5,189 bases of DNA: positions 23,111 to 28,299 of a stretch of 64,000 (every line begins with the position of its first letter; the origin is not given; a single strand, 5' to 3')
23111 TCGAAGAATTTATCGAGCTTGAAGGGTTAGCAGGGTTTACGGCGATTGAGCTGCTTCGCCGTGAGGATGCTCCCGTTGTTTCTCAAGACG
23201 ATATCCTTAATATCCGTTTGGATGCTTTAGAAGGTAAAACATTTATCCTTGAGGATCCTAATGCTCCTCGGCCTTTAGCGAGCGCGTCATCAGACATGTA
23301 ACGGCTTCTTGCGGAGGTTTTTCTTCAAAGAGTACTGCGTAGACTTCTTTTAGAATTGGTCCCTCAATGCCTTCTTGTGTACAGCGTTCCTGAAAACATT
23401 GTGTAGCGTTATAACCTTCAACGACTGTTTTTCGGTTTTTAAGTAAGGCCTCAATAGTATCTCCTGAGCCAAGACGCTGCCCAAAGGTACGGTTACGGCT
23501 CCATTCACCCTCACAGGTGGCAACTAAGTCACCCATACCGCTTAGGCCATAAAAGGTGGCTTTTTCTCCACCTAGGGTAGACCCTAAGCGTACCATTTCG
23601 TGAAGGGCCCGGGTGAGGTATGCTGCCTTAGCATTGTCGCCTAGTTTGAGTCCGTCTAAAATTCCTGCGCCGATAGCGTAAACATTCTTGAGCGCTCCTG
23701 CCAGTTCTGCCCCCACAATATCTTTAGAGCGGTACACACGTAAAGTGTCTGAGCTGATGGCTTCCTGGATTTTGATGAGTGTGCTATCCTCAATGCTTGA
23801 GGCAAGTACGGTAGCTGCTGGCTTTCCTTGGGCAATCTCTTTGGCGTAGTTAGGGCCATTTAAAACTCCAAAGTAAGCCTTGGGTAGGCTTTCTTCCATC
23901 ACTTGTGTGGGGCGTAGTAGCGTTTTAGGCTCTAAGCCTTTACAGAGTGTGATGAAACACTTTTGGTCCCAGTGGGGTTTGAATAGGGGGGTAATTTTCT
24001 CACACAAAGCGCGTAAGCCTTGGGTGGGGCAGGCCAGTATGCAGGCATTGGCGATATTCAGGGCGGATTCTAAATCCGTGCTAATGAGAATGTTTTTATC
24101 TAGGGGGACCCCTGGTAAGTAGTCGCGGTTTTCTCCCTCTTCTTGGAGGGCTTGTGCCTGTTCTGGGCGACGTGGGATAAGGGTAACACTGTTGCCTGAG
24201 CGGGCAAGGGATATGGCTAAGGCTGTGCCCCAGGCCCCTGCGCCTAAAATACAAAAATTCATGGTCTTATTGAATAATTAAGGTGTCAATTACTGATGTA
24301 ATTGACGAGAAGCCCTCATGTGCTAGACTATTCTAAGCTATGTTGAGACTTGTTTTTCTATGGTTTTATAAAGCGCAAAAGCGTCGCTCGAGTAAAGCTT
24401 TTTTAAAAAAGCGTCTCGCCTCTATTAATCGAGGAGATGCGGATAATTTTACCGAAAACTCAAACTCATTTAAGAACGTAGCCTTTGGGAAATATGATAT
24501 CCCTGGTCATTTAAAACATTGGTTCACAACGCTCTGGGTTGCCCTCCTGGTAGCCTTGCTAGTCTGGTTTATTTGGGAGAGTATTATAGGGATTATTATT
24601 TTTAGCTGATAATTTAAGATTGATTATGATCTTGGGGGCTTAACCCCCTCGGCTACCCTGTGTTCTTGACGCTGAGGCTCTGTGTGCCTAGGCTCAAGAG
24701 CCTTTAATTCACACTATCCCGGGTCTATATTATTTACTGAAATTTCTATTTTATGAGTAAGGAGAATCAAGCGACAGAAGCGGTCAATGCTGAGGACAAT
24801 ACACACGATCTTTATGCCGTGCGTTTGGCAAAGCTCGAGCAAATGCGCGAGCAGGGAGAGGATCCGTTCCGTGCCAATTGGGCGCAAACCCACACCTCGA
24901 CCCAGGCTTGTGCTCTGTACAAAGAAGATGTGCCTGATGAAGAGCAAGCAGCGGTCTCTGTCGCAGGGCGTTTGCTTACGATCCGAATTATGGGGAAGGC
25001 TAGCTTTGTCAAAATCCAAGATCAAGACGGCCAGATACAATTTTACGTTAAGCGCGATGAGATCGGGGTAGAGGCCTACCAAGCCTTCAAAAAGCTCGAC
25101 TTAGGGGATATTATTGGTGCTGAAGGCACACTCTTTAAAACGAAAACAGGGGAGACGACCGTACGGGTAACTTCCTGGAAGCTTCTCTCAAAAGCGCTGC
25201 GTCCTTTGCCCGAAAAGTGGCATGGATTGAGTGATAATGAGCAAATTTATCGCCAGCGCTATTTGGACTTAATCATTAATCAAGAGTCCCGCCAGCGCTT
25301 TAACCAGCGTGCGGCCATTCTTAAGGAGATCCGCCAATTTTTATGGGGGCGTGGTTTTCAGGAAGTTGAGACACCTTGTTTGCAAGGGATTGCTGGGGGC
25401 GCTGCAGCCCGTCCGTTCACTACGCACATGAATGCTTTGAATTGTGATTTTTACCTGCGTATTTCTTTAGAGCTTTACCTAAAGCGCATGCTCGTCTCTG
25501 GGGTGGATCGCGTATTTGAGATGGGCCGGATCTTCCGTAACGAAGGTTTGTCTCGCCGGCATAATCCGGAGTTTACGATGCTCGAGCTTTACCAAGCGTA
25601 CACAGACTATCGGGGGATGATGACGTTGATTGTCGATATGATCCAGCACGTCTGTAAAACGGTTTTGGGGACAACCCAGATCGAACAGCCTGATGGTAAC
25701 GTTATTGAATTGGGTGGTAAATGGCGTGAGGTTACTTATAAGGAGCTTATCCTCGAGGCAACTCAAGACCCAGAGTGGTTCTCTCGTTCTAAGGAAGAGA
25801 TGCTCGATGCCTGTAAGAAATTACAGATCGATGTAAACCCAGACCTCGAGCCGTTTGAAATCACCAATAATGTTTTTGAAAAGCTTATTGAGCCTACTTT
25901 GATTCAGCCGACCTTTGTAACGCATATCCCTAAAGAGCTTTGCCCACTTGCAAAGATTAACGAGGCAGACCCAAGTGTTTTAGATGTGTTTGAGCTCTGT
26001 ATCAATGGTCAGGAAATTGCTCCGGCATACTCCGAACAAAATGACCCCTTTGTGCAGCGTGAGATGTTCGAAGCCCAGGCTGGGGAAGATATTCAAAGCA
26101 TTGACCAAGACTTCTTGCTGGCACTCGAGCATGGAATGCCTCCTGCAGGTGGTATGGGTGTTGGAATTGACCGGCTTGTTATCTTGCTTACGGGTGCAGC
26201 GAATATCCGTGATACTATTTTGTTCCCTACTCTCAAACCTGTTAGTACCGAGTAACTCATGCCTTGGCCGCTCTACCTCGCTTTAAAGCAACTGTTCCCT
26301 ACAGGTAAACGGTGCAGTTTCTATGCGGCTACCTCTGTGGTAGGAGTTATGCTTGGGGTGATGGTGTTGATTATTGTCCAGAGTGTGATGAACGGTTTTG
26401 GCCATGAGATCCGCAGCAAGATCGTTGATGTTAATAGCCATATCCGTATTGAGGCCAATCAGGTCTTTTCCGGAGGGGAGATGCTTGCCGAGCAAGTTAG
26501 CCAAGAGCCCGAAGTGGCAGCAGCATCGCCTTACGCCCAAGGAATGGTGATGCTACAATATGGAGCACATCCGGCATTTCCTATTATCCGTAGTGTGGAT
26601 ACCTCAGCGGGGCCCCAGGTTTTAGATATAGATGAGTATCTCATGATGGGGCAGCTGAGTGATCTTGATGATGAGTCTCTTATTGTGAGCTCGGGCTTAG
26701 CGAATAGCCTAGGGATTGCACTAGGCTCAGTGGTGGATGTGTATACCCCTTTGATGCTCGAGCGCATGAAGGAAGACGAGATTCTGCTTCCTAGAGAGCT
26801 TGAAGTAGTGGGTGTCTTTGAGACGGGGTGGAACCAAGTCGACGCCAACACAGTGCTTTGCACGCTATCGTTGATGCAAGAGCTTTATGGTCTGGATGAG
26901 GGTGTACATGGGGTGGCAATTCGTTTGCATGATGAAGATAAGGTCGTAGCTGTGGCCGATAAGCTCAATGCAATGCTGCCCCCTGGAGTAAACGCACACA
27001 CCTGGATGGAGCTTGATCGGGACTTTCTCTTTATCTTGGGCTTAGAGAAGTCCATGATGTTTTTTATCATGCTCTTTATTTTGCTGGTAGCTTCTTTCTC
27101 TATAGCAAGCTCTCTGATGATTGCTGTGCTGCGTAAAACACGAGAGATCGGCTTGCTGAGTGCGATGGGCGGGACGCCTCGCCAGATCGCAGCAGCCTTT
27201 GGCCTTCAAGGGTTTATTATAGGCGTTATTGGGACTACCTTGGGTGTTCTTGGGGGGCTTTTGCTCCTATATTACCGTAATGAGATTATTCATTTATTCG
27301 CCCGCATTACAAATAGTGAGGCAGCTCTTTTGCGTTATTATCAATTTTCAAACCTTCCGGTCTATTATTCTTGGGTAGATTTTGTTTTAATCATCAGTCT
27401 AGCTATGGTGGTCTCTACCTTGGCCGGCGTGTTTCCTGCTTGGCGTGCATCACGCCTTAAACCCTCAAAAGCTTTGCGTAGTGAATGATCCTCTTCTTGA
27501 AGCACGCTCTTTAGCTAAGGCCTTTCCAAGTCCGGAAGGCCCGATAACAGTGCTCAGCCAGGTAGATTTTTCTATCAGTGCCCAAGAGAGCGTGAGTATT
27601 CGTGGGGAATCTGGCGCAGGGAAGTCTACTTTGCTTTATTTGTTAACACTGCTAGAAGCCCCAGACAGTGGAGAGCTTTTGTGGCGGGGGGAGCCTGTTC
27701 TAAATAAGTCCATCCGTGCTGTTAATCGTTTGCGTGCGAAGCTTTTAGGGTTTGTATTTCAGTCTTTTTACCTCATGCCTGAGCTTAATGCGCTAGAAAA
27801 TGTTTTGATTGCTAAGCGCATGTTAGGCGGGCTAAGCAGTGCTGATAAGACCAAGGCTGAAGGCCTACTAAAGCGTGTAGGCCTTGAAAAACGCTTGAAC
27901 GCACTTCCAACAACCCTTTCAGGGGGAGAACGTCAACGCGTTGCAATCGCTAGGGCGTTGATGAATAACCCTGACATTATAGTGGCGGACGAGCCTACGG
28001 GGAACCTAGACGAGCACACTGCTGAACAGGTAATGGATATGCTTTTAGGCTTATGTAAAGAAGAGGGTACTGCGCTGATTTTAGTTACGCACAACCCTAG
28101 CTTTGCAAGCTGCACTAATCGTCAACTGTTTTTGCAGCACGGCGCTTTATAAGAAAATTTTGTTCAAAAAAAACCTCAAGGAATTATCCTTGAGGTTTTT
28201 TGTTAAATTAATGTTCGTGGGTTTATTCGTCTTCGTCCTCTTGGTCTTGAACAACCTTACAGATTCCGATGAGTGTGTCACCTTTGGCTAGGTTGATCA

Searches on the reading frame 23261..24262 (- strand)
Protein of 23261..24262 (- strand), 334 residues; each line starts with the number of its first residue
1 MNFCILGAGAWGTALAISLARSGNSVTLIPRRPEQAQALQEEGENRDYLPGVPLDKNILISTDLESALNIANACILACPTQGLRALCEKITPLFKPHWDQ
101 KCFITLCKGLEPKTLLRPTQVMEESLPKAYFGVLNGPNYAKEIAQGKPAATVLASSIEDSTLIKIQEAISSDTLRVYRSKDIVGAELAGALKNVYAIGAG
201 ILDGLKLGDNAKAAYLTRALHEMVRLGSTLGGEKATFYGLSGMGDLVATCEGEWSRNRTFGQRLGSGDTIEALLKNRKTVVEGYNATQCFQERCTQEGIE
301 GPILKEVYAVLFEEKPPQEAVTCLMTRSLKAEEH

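Call 19: search_protein_families(library=pfam, proteins=[window:23261-24262:-], max_evalue=0.001)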
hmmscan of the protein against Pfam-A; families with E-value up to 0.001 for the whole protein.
window:23261-24262:- (334 aa): 7 families
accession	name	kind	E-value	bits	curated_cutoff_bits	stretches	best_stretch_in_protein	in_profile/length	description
PF07479.19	NAD_Gly3P_dh_C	-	3.1e-52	177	25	1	181-321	1-141/142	NAD-dependent glycerol-3-phosphate dehydrogenase C-terminus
PF01210.29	NAD_Gly3P_dh_N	-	3e-42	144.7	23.1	1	4-157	3-154/158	NAD-dependent glycerol-3-phosphate dehydrogenase N-terminus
PF20618.3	GPD_NAD_C_bact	-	4e-17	62.9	27.6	1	241-307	1-66/66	Bacterial GPD, NAD-dependent C-terminal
PF02558.23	ApbA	-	6.6e-09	36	22.2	1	4-97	2-93/150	Ketopantoate reductase PanE/ApbA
PF03807.23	F420_oxidored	-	1.7e-08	35.3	21.6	1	3-101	2-86/94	NADP oxidoreductase coenzyme F420-dependent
PF02254.24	TrkA_N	-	3.2e-05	24.7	23.8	1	3-67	1-63/116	TrkA-N domain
PF01266.30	DAO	-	0.00042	20.4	27.9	1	3-36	2-35/353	FAD dependent oxidoreductase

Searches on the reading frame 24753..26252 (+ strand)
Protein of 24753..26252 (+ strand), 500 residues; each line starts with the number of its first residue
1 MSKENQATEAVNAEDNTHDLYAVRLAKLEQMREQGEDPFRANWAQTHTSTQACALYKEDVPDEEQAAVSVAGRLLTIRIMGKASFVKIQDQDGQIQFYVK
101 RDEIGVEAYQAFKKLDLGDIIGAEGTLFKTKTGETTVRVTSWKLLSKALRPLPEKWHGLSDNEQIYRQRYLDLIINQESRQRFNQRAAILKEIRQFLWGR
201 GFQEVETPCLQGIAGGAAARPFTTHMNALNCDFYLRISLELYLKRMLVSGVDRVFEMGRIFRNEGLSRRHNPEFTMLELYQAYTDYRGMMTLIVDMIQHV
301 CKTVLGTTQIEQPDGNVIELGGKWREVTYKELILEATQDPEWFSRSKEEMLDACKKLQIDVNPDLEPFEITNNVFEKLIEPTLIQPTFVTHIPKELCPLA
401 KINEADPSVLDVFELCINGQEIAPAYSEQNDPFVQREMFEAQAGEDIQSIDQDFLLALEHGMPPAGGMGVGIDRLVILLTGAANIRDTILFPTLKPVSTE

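Call 62: search_protein_families(library=pfam, proteins=[window:24753-26252:+], max_evalue=0.0001)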
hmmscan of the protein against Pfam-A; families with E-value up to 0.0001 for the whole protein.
window:24753-26252:+ (500 aa): 2 families
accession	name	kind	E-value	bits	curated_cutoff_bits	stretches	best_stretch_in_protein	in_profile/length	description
PF00152.25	tRNA-synt_2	-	7.7e-83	278.5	25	1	162-494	2-307/308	tRNA synthetases class II (D, K and N)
PF01336.31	tRNA_anti-codon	-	7.3e-16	58.3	27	1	68-145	1-75/75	OB-fold nucleic acid binding domain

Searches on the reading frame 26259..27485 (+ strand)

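Call 62: search_protein_families(library=pfam, proteins=[window:26259-27485:+], max_evalue=0.0001)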
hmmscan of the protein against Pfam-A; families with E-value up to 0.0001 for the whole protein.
window:26259-27485:+ (409 aa): 2 families
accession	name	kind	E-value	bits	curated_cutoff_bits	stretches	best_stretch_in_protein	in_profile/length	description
PF02687.27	FtsX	-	7.4e-19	68.4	25.5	1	268-402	1-120/120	FtsX-like permease C-terminal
PF12704.14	MacB_PCD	-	2.9e-14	54.3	27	1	24-238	2-206/207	MacB-like periplasmic core domain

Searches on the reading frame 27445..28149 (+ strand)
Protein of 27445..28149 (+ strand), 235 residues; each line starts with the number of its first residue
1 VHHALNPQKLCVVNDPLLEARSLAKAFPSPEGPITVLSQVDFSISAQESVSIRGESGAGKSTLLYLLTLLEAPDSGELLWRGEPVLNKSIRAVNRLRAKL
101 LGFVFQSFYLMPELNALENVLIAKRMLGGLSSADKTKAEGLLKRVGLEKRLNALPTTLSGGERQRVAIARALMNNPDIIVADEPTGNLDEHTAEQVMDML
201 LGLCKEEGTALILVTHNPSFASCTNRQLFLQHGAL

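Call 62: search_protein_families(library=pfam, proteins=[window:27445-28149:+], max_evalue=0.0001)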
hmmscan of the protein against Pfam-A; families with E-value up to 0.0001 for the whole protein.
window:27445-28149:+ (235 aa): 2 families
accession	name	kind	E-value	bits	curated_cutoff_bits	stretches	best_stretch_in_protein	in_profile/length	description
PF00005.33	ABC_tran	-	2.5e-32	112.8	25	1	37-185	1-136/137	ABC transporter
PF13304.12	AAA_21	-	7.7e-05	23.3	27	0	174-220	258-302/304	AAA domain, putative AbiEii toxin, Type IV TA system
